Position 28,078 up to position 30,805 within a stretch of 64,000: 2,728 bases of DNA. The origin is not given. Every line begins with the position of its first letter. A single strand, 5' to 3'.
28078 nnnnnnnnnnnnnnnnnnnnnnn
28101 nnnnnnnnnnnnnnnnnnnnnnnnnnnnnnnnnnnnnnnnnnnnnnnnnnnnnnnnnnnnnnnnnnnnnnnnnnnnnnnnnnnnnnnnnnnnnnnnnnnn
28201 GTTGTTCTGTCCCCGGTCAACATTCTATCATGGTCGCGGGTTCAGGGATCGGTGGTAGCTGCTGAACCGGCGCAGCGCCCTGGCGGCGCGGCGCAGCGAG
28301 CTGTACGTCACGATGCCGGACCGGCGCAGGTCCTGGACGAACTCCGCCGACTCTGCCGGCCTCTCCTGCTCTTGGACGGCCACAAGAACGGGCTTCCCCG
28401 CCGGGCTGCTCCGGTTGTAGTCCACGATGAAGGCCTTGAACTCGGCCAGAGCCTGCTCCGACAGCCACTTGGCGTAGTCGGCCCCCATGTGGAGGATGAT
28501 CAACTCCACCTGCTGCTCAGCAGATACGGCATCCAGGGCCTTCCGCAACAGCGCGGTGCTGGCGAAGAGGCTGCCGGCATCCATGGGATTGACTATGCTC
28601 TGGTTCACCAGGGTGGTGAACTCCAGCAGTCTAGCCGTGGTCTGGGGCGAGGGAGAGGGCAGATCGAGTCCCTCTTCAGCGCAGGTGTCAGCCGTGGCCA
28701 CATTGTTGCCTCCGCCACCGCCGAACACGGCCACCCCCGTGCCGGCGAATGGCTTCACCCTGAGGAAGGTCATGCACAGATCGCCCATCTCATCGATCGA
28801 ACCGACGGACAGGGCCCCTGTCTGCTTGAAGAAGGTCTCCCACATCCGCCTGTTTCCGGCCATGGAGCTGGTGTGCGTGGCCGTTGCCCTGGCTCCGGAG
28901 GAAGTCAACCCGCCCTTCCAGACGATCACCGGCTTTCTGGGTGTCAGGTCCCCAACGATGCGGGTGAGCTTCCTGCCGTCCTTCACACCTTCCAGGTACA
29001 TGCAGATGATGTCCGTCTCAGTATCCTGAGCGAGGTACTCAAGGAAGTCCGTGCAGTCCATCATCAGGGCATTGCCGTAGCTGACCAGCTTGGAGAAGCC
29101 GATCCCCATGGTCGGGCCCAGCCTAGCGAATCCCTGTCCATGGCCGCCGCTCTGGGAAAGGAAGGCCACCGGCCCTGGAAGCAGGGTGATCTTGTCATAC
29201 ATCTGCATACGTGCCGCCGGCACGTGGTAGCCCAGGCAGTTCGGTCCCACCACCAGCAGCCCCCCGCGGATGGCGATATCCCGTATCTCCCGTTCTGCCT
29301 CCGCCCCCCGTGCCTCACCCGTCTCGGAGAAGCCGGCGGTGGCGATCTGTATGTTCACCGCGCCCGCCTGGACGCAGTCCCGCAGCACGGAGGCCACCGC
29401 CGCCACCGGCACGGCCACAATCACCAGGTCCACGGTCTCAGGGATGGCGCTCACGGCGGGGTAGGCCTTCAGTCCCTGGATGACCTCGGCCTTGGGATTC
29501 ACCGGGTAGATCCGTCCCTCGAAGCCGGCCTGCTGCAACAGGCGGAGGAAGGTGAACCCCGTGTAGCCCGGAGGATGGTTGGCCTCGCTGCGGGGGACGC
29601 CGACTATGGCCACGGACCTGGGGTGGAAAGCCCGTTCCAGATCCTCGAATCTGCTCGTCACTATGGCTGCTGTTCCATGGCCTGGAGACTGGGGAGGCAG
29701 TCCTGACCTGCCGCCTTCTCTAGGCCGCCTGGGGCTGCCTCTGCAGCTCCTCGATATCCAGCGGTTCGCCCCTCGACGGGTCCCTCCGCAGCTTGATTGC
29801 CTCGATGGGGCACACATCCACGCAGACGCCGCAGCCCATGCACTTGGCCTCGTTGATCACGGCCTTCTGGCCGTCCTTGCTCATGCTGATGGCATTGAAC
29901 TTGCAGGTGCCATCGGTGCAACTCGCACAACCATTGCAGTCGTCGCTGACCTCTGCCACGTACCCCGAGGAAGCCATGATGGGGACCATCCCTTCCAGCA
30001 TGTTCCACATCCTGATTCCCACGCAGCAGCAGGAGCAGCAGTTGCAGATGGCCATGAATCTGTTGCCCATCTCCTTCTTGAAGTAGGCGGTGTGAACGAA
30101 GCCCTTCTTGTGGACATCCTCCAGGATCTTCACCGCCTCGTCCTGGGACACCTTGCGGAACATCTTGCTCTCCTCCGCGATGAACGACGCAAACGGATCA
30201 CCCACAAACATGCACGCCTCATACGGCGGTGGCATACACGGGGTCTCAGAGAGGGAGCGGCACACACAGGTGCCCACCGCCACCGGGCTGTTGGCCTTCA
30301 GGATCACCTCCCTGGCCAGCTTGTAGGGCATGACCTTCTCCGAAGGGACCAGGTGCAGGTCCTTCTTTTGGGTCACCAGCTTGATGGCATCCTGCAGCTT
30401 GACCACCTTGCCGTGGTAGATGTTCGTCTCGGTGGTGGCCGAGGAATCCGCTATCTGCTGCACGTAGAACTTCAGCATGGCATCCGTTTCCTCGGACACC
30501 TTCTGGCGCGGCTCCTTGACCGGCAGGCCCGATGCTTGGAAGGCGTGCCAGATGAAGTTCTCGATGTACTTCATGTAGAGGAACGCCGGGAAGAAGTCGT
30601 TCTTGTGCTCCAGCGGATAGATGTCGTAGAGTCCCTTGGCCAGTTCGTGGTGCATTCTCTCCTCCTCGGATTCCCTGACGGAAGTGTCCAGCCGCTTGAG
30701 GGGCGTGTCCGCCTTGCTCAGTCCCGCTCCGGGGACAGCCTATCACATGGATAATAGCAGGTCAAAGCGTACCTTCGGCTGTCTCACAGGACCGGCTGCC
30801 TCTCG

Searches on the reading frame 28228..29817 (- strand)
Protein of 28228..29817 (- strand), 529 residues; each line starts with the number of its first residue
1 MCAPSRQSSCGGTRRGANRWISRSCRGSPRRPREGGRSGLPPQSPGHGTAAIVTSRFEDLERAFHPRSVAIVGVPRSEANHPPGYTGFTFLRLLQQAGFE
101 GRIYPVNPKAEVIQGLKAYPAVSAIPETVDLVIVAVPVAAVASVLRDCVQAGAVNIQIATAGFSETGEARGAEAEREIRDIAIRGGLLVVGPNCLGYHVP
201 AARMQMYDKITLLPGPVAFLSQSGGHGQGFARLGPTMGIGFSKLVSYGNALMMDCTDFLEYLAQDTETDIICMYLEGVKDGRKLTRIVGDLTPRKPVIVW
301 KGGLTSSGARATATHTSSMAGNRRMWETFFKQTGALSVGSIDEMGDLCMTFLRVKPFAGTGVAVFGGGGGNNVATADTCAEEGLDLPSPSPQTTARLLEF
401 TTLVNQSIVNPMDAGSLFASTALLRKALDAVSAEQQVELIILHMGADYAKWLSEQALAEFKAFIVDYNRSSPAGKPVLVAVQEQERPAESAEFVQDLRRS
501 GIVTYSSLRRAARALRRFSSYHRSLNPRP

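Call 42: search_protein_families(library=pfam, proteins=[window:28228-29817:-], max_evalue=0.00001)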
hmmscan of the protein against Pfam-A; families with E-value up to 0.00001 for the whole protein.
window:28228-29817:- (529 aa): 3 families
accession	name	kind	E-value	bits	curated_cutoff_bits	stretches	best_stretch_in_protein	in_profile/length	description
PF13607.11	Succ_CoA_lig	-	1.3e-42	145.3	27.4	1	214-351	1-138/138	Succinyl-CoA ligase like flavodoxin domain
PF13380.12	CoA_binding_2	-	5.3e-17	62.8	22.8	1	67-197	1-113/116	CoA binding domain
PF02629.25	CoA_binding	-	5e-07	30.8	22.3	1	96-162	28-97/97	CoA binding domain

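Call 80: search_protein_families(library=ncbifam, proteins=[window:28228-29637:-], max_evalue=0.00001)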
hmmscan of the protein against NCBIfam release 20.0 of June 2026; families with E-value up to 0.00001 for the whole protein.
window:28228-29637:- (469 aa): 5 families
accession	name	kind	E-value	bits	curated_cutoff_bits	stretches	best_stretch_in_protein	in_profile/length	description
TIGR02717.1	AcCoA-syn-alpha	equivalog_domain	2e-99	333.3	567.15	1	3-461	4-446/447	acetate--CoA ligase alpha subunit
NF045494.1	AcCoALig_Archglob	equivalog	1.6e-79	268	1200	1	3-463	221-664/665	acetate--CoA ligase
NF045492.1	HydPropCoALig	equivalog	2.6e-63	214.5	1300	1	2-382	250-627/700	3-hydroxypropionate--CoA ligase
NF045493.1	HydDutCoALig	equivalog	1.1e-58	199.4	1300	1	4-327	7-328/698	4-hydroxybutyrate--CoA ligase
NF004230.0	PRK05678.1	equivalog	9.6e-07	28.3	336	1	69-250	66-243/291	succinate--CoA ligase subunit alpha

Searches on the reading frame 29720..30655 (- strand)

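Call 42: search_protein_families(library=pfam, proteins=[window:29720-30655:-], max_evalue=0.00001)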
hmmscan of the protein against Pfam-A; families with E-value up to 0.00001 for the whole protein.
window:29720-30655:- (311 aa): 5 families
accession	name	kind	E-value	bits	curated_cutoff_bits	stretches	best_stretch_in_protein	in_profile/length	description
PF00037.32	Fer4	-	6.5e-08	32.5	21.1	1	266-288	2-24/24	4Fe-4S binding domain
PF14697.11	Fer4_21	-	2.2e-07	31.3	35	1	238-289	6-59/59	4Fe-4S dicluster domain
PF12838.12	Fer4_7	-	2.4e-07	31.6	27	1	240-285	2-51/52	4Fe-4S dicluster domain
PF13187.11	Fer4_9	-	1.2e-06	28.8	27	1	239-287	1-52/52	4Fe-4S dicluster domain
PF13237.11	Fer4_10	-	1.6e-06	28.4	25.5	1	237-283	6-53/53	4Fe-4S dicluster domain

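Call 80: search_protein_families(library=ncbifam, proteins=[window:29720-30655:-], max_evalue=0.00001)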
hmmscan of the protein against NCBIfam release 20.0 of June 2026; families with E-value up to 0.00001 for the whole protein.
window:29720-30655:- (311 aa): 16 families
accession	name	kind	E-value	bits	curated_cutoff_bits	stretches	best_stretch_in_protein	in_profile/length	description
TIGR04105.1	FeFe_hydrog_B1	subfamily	6e-10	38.4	450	1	235-293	108-165/462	monomeric [FeFe] hydrogenase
TIGR02700.1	flavo_MJ0208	hypoth_equivalog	4.9e-09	35.8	251.35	1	237-288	147-195/234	dihydromethanopterin reductase (acceptor)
NF040770.1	hetero_SS_HdrA2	exception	4.9e-09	34.8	1100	1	219-291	560-627/777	CoB-CoM heterodisulfide reductase HdrA2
TIGR01944.1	rnfB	subfamily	5.5e-08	32.6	68.7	1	237-294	112-167/190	RnfABCDGE type electron transport complex subunit B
NF058577.1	FdxA_fam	equivalog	6.2e-08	32.7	65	1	236-286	5-52/52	4Fe-4S ferredoxin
NF005504.0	PRK07118.1-3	equivalog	3.5e-07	29.9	437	1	201-293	101-194/293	Fe-S cluster domain-containing protein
NF038196.1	ferrodoxin_EFR1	subfamily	4e-07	30.3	75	1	234-291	180-233/242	EFR1 family ferrodoxin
NF004541.0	PRK05888.2-2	equivalog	4e-07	30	217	1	230-288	53-112/168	NADH-quinone oxidoreductase subunit NuoI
NF010369.0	PRK13795.1-4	equivalog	4.1e-07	28.6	1086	1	229-289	567-626/633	hypothetical protein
NF009053.0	PRK12387.1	subfamily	4.3e-07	29.9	204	1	236-291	36-94/180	formate hydrogenlyase complex iron-sulfur subunit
NF043069.1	T4HPD_activ_SAM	equivalog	7.7e-07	28.8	425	1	236-288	49-98/299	trans-4-hydroxy-L-proline dehydratase activase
NF040864.1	HgcB_ferredoxin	equivalog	1.2e-06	28.2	99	1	237-290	13-64/93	mercury methylation ferredoxin HgcB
NF005503.0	PRK07118.1-2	equivalog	2.9e-06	26.7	252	1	239-291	139-188/292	RnfABCDGE type electron transport complex subunit B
NF041778.1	hetero_SS_HdrA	equivalog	3.9e-06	25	1400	1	238-290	587-636/771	ferredoxin:CoB-CoM heterodisulfide reductase subunit HdrA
TIGR02179.1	PorD_KorD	subfamily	4.1e-06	26.8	60.05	1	238-291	25-76/78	2-oxoacid:acceptor oxidoreductase, delta subunit, pyruvate/2-ketoisovalerate family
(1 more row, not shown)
